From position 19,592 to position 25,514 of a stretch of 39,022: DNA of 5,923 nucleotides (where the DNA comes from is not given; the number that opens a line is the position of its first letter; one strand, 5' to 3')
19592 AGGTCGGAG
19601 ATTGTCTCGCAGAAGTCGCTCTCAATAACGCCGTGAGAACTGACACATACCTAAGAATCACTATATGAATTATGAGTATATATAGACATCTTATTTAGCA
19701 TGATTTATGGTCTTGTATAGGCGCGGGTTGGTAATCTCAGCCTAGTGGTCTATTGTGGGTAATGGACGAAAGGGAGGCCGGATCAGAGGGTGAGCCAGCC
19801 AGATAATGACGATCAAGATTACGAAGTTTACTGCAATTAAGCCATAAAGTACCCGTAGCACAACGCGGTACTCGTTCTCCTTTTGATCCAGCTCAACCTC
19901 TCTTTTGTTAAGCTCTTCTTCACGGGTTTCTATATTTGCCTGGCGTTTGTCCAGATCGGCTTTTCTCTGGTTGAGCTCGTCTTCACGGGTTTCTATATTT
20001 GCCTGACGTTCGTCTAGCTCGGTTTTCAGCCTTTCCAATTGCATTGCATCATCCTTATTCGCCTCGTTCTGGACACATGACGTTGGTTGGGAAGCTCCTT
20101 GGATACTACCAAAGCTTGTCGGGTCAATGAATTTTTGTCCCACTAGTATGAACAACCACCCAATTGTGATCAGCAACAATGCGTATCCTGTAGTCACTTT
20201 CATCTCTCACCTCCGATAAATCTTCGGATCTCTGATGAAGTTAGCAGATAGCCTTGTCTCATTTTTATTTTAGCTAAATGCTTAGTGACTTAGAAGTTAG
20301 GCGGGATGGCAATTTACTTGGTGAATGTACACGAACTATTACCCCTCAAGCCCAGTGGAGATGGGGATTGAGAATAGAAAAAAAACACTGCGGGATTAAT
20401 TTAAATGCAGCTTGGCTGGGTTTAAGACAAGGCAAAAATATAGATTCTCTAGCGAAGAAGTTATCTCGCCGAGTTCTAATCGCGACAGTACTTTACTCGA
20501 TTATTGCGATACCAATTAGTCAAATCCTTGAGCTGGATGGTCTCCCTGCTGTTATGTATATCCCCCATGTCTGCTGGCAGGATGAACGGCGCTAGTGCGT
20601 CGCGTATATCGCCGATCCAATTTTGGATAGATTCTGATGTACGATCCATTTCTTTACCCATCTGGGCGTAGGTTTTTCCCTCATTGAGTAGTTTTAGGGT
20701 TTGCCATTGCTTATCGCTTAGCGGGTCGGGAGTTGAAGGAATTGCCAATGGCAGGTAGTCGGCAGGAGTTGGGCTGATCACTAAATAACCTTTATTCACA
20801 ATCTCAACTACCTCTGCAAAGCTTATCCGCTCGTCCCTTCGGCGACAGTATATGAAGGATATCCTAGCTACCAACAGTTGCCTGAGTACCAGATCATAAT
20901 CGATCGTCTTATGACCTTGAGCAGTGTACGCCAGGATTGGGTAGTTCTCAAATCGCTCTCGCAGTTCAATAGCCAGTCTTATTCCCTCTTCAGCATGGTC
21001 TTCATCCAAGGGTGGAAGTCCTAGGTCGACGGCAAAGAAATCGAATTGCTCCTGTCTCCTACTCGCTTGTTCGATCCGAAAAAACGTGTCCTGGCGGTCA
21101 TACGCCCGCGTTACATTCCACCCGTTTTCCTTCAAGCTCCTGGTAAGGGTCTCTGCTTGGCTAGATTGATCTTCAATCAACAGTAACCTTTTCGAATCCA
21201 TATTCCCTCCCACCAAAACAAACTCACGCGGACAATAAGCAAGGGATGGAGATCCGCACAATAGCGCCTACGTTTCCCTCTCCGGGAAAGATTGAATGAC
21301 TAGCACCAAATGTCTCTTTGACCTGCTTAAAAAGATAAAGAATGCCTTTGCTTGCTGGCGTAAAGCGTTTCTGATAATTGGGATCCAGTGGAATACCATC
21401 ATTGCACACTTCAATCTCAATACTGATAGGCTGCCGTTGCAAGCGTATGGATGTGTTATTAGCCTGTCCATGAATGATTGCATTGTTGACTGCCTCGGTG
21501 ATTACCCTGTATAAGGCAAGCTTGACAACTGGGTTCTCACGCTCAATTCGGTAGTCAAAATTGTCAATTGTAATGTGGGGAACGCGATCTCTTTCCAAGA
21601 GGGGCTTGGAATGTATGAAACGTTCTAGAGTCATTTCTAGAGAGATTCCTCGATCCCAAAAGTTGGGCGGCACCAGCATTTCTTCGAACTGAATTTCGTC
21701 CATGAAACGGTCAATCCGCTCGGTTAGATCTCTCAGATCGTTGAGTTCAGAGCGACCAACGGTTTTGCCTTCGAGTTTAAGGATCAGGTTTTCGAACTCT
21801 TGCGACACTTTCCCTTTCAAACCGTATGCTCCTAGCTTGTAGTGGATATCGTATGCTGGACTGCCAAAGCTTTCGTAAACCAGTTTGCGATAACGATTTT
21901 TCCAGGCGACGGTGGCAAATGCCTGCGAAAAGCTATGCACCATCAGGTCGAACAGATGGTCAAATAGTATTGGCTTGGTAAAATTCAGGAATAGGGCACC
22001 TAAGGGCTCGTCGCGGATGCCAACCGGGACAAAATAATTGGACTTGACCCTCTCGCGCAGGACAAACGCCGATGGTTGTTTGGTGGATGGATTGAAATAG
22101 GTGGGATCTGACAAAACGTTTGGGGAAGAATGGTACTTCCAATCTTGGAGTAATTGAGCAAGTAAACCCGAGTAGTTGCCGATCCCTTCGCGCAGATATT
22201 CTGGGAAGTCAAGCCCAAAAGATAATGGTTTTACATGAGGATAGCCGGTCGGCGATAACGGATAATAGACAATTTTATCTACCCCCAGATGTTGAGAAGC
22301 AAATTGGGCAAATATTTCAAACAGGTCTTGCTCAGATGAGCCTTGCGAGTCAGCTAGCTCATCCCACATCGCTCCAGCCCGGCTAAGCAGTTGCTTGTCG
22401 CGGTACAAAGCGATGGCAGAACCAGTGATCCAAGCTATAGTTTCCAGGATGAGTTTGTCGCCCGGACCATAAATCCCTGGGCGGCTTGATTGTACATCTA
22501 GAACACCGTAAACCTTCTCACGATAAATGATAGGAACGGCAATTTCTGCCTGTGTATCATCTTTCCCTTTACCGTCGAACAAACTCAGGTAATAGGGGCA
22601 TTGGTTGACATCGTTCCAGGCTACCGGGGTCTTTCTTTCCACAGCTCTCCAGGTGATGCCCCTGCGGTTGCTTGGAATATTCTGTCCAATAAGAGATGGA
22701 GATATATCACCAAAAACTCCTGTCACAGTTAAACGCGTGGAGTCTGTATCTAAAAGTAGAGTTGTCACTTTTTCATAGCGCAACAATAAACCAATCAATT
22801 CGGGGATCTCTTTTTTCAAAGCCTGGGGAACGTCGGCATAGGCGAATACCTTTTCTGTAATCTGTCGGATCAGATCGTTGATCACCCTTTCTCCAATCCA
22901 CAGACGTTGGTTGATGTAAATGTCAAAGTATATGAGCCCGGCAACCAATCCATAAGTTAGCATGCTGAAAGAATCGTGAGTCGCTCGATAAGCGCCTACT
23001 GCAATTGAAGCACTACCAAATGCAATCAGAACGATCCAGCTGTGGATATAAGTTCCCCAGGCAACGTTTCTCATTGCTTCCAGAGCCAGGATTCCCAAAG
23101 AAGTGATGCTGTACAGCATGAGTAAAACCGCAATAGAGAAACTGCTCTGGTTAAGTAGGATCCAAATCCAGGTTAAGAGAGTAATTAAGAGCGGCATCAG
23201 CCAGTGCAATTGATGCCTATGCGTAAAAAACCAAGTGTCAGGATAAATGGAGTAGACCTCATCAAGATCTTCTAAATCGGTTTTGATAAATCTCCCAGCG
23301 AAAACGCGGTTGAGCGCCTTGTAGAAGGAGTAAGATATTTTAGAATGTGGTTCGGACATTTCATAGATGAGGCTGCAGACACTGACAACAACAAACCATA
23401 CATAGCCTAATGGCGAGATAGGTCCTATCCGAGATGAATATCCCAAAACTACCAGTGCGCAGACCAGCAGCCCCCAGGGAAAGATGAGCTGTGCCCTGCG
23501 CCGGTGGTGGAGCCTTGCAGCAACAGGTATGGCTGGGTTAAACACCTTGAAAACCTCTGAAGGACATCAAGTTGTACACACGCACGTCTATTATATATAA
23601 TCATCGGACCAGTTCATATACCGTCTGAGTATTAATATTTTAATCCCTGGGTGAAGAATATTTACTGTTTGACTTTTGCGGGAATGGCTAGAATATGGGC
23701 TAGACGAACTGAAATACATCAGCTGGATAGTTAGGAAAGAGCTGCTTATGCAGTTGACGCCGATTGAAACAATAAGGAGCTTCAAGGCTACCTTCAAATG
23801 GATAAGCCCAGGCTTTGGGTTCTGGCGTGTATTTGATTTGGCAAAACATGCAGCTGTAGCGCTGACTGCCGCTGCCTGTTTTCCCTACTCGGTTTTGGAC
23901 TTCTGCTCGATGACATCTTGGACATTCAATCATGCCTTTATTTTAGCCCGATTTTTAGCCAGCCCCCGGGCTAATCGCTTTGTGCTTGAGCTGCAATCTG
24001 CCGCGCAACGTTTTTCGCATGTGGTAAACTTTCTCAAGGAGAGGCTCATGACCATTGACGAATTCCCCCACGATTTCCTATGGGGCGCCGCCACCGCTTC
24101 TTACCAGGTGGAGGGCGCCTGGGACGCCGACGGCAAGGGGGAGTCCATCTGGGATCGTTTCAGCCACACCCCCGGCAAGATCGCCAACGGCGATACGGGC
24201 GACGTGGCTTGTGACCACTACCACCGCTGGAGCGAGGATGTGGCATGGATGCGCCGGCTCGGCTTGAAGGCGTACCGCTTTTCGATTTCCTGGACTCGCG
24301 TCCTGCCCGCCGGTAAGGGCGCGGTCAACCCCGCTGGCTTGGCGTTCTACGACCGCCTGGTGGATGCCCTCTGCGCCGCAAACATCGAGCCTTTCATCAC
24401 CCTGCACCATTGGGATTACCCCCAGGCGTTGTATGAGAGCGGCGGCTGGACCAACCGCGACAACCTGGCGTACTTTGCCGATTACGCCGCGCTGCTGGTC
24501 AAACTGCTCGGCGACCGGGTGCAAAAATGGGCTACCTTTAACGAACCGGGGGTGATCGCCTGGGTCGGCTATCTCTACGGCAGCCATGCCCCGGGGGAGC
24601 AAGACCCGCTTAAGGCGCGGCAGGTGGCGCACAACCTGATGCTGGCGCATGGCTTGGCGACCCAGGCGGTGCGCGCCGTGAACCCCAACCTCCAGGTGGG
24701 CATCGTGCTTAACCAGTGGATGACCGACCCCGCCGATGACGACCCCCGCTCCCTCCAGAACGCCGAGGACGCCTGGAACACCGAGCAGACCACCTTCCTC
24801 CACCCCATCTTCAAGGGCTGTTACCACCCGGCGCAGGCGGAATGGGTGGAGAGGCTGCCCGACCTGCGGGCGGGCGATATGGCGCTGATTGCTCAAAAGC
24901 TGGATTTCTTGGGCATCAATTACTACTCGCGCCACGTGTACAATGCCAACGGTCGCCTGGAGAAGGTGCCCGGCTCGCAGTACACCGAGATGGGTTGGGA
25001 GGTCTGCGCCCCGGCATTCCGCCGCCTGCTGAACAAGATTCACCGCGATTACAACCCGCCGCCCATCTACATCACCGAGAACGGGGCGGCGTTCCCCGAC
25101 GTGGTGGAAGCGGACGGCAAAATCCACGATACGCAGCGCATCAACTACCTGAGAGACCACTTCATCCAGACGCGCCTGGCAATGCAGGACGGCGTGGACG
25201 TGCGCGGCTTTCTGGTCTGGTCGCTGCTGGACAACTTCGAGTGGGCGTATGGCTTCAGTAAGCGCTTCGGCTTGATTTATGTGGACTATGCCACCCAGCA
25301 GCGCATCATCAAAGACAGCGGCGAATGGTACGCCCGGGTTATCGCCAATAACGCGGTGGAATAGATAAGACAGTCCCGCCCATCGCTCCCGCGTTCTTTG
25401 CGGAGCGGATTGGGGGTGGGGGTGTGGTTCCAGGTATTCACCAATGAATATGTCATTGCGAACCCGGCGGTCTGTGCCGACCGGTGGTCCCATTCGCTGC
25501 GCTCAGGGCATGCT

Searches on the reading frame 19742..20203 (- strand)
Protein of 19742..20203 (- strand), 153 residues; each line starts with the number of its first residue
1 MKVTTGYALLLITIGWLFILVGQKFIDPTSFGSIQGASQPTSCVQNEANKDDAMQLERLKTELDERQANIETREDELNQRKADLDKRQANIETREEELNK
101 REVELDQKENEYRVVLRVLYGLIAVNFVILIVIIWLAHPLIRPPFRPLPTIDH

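Call 84: search_protein_families(library=pfam, proteins=[window:19742-20203:-], max_evalue=0.001)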
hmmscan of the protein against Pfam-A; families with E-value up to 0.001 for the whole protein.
window:19742-20203:- (153 aa): 2 families
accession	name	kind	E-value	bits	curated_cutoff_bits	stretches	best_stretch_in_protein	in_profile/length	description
PF12072.13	RNase_Y_N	-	1.3e-08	35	32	1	50-111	59-121/201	RNase Y N-terminal region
PF14362.11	DUF4407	-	0.00075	19.3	31.3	1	47-134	191-280/297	Domain of unknown function (DUF4407)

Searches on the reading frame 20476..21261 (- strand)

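Call 84: search_protein_families(library=pfam, proteins=[window:20476-21261:-], max_evalue=0.001)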
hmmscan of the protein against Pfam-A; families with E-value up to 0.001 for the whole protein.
window:20476-21261:- (261 aa): 1 family
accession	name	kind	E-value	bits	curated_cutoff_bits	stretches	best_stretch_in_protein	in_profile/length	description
PF00072.30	Response_reg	-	8.1e-06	26.4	30.2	1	27-118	2-82/111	Response regulator receiver domain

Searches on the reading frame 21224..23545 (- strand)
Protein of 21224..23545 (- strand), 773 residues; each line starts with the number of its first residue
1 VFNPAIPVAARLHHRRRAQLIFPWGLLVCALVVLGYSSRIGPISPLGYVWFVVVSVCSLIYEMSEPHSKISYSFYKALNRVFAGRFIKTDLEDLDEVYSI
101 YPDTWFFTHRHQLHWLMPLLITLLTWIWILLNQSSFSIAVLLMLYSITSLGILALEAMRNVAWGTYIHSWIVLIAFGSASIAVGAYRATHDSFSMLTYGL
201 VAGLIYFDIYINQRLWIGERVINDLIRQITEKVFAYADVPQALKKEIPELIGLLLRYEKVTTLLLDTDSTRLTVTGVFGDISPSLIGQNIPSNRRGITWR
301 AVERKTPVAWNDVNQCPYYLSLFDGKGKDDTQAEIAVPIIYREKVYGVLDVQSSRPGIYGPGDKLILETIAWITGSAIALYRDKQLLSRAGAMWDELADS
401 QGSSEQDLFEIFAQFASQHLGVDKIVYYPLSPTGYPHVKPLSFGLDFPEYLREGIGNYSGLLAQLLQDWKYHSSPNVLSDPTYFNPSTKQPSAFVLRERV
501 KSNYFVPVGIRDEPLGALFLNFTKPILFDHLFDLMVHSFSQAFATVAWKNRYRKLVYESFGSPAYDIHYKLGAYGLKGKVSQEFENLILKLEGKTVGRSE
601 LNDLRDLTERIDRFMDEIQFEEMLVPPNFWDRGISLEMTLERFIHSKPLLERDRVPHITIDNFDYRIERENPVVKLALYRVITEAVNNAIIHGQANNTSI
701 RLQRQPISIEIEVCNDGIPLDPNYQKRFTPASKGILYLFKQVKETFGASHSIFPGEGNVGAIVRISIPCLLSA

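Call 84: search_protein_families(library=pfam, proteins=[window:21224-23545:-], max_evalue=0.001)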
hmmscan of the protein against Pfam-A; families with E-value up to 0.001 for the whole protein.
window:21224-23545:- (773 aa): 4 families
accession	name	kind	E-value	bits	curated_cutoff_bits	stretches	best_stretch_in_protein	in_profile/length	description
PF13185.12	GAF_2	-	2.7e-11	44.3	28.6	1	264-378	26-135/136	GAF domain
PF01590.32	GAF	-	1.3e-07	32.6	22.4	1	287-371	45-126/133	GAF domain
PF02518.31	HATPase_c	-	2.5e-06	28.3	26.4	1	676-768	4-108/111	Histidine kinase-, DNA gyrase B-, and HSP90-like ATPase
PF13492.12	GAF_3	-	0.0002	22.2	27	0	324-379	73-128/129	GAF domain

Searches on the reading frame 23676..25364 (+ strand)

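Call 84: search_protein_families(library=pfam, proteins=[window:23676-25364:+], max_evalue=0.001)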
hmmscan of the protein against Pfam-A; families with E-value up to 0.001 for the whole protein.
window:23676-25364:+ (562 aa): 1 family
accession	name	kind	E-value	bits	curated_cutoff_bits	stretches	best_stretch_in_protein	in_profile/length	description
PF00232.24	Glyco_hydro_1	-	1.2e-162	541.9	22.6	1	128-560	3-452/453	Glycosyl hydrolase family 1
